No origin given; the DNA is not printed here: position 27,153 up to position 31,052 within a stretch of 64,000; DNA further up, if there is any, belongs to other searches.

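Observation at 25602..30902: Giant 1766-aa protein: unknown N-domain, long coiled coil, MoxR-like AAA+ core, large C-terminal tail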

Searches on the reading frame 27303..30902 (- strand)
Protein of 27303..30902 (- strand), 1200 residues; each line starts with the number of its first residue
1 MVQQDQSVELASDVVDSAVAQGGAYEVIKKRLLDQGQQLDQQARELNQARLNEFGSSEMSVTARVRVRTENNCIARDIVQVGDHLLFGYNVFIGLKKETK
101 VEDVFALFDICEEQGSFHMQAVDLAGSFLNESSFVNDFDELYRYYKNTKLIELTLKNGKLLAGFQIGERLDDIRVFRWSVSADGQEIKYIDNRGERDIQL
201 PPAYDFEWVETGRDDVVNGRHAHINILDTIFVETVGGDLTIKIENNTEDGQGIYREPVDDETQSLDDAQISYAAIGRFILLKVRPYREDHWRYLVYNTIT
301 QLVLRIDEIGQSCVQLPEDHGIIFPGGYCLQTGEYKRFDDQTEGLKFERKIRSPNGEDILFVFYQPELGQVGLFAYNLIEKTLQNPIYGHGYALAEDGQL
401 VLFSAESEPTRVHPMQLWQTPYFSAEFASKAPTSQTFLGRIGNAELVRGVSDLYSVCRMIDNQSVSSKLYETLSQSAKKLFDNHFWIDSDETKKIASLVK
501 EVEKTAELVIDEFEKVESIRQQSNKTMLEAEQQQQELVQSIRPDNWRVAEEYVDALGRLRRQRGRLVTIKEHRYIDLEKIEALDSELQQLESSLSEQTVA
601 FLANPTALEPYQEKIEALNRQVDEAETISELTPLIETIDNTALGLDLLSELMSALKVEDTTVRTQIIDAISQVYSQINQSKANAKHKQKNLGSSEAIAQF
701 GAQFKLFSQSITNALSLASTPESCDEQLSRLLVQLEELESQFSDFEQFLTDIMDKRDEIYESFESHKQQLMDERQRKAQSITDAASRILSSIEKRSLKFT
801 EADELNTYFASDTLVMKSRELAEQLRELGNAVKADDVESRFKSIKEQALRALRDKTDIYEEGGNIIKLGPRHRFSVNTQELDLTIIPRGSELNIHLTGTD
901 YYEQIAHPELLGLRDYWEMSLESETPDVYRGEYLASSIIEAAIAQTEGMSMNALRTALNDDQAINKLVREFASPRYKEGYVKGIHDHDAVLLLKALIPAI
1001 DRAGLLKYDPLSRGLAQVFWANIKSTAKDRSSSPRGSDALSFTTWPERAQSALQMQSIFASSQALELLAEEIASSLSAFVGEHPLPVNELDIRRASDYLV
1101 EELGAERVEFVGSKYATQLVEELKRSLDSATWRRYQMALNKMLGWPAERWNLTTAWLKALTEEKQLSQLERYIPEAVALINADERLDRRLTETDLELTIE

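Call 55: predict_structure(alignment_id=A4)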
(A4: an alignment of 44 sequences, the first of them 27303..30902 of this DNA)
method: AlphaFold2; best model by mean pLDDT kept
length: 1200 residues; sequences in the alignment: 44
mean_pLDDT: 83.0   pTM: 0.49
mean pLDDT of the five models: 83.0, 81.2, 77.5, 77.2, 76.1
residues with pLDDT >= 90: 363; 70-90: 697; 50-70: 83; < 50: 57
segments of 3 or more residues with pLDDT < 50: 1-22, 864-868, 871-881, 919-924, 1030-1040
pLDDT, mean of each block of 10 residues (from residue 1): 31 35 72 93 92 81 87 88 89 69 90 82 88 92 86 89 87 90 87 80 87 84 87 85 68 84 83 93 91 91 90 89 91 83 87 87 88 90 87 89 86 89 81 80 89 90 77 90 88 88 90 81 89 90 82 86 88 85 90 85 82 86 80 83 79 68 80 83 77 65 81 84 87 84 73 86 87 84 88 85 83 87 87 88 87 64 49 41 65 70 75 60 58 91 86 91 93 81 88 92 90 94 69 47 85 85 89 93 90 94 90 93 90 90 89 95 92 94 86 82
secondary structure, 60 per line:
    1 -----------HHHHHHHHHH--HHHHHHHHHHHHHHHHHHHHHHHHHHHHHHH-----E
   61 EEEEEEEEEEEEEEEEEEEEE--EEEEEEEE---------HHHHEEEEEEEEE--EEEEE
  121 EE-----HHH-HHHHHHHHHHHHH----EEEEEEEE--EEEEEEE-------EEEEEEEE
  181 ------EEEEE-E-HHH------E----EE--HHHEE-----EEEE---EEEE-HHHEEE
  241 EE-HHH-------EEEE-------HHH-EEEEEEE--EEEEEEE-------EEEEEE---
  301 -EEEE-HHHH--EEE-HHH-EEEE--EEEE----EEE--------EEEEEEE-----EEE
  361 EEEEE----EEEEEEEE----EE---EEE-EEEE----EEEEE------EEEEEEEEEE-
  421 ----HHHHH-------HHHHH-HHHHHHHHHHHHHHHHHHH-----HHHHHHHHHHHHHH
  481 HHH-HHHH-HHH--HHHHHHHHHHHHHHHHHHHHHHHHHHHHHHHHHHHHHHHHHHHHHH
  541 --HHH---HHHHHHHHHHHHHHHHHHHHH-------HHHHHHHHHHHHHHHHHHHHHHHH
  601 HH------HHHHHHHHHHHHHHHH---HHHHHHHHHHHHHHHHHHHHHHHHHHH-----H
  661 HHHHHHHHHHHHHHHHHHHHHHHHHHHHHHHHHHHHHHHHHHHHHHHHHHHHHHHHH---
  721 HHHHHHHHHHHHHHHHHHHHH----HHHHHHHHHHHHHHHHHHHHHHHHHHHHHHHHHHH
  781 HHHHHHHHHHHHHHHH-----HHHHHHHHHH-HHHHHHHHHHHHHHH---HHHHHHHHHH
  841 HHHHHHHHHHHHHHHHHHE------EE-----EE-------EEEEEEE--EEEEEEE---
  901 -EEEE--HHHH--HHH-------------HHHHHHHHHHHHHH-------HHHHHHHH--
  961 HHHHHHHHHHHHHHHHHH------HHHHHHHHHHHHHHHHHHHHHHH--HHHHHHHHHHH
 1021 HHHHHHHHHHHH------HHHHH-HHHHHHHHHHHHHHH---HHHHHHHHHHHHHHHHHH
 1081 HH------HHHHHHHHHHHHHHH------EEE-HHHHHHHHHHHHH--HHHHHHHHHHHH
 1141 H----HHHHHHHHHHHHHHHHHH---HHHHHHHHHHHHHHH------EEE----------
elements in order (helices of 4 or more, strands of 3 or more residues): H12-21 H24-54 E60-81 E84-91 H101-104 E105-113 E116-122 H132-144 E149-156 E159-165 E173-180 E187-191 E223-226 E230-233 E238-242 E254-257 E269-275 E278-284 E292-297 E302-305 H307-310 E313-315 E321-324 E327-330 E335-337 E346-352 E358-365 E370-377 E387-389 E391-394 E399-403 E410-419 H425-429 H437-441 H443-461 H467-483 H485-488 H495-540 H549-569 H577-602 H609-624 H628-654 H660-717 H721-741 H746-796 H802-811 H813-827 H831-858 E882-888 E891-897 E902-905 H908-911 H930-943 H951-958 H961-978 H985-1007 H1010-1032 H1039-1043 H1045-1059 H1063-1082 H1089-1103 E1110-1112 H1114-1126 H1129-1141 H1146-1163 H1167-1181 E1188-1190
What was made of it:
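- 29448..30788 (-): N-terminal DUF3686 domain (aa 39-485): a leading helix followed by a beta-propeller. The AF2 model is beta-rich over aa 60-420, with pLDDT about 85-90 (call 55).
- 27360..28259 (-): Small beta unit (aa 882-905) plus an all-helical middle domain (aa 930-1181). It includes the invariant motif G983-x-H985-D986-x-D988. Model (call 55).
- Checked: The 'long coiled coil' is a run of long helices at aa ~425-860, followed by a further helical domain at aa 930-1181 (call 55).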

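Call 60: fold_search(model_id=the predicted structure, library=pdb)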
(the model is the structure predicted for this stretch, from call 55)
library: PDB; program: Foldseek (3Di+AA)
matches with E <= 10: 582; with E <= 0.001: 46
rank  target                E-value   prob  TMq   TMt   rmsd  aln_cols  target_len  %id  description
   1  7k58_C                1.7e-06  0.97  0.08  0.04  64.5      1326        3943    9  Structure of outer-arm dyneins bound to microtubule with microtubule binding state 1(MTBS-1) (released 2021-09-29)
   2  8bbf_B                2.0e-06  0.96  0.07  0.08  34.6      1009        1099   11  Structure of the IFT-A complex; IFT-A1 module (released 2022-12-07)
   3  8glv_DA               2.2e-06  1.00  0.11  0.04  49.9      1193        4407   11  96-nm repeat unit of doublet microtubules from Chlamydomonas reinhardtii flagella (released 2023-05-31)
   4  7tbk_A5               8.0e-06  0.98  0.11  0.11  51.0      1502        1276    9  Composite structure of the dilated human nuclear pore complex (NPC) symmetric core generated with a 37A in situ cryo- (released 2022-06-15)
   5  7tbl_A5               1.1e-05  0.97  0.11  0.11  51.1      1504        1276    9  Composite structure of the human nuclear pore complex (NPC) cytoplasmic face generated with a 12A cryo-ET map of the  (released 2022-06-22)
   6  8f5p_B                3.2e-05  0.84  0.08  0.08  40.3      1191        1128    9  Structure of Leishmania tarentolae IFT-A (state 2) (released 2022-12-21)
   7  8j07_i8               6.9e-05  0.87  0.08  0.07  48.4      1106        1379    9  96nm repeat of human respiratory doublet microtubule and associated axonemal complexes (released 2023-07-26)
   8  8qcb_C                9.7e-05  1.00  0.11  0.25  17.0       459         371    9  CryoEM structure of a S. Cerevisiae Ski2387 complex in the open state (released 2023-11-08)
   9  5ods_D                1.2e-04  0.98  0.11  0.18  24.1       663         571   11  Structure of a phosphoprotein-protein complex (released 2018-03-14)
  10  4buj_H                2.0e-04  1.00  0.11  0.27  16.9       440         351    8  Crystal structure of the S. cerevisiae Ski2-3-8 complex (released 2013-08-28)
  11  3sre                  2.1e-04  1.00  0.11  0.30  19.4       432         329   10  Serum paraoxonase-1 by directed evolution at pH 6.5 (released 2012-03-21)
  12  5ods_B                2.1e-04  0.97  0.11  0.18  23.2       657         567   12  Structure of a phosphoprotein-protein complex (released 2018-03-14)
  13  6gmu                  2.2e-04  1.00  0.12  0.30  18.8       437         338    9  Serum paraoxonase-1 by directed evolution with the L69G/H134R/F222S/T332S mutations (released 2019-04-17)
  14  5ods_A                2.2e-04  0.96  0.10  0.18  23.0       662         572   11  Structure of a phosphoprotein-protein complex (released 2018-03-14)
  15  4q1u                  2.3e-04  1.00  0.11  0.30  18.1       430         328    9  Serum paraoxonase-1 by directed evolution with the K192Q mutation (released 2015-02-18)
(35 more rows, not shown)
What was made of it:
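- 29448..30788 (-): Foldseek hits are beta-propellers such as Ski8, PON1 and prolyl oligopeptidase (call 60).
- Tried and rejected: 'Protocoatomer-like' reading of the N-terminal 1200 aa. IFT-A, nucleoporin and clathrin hits appeared in call 60.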
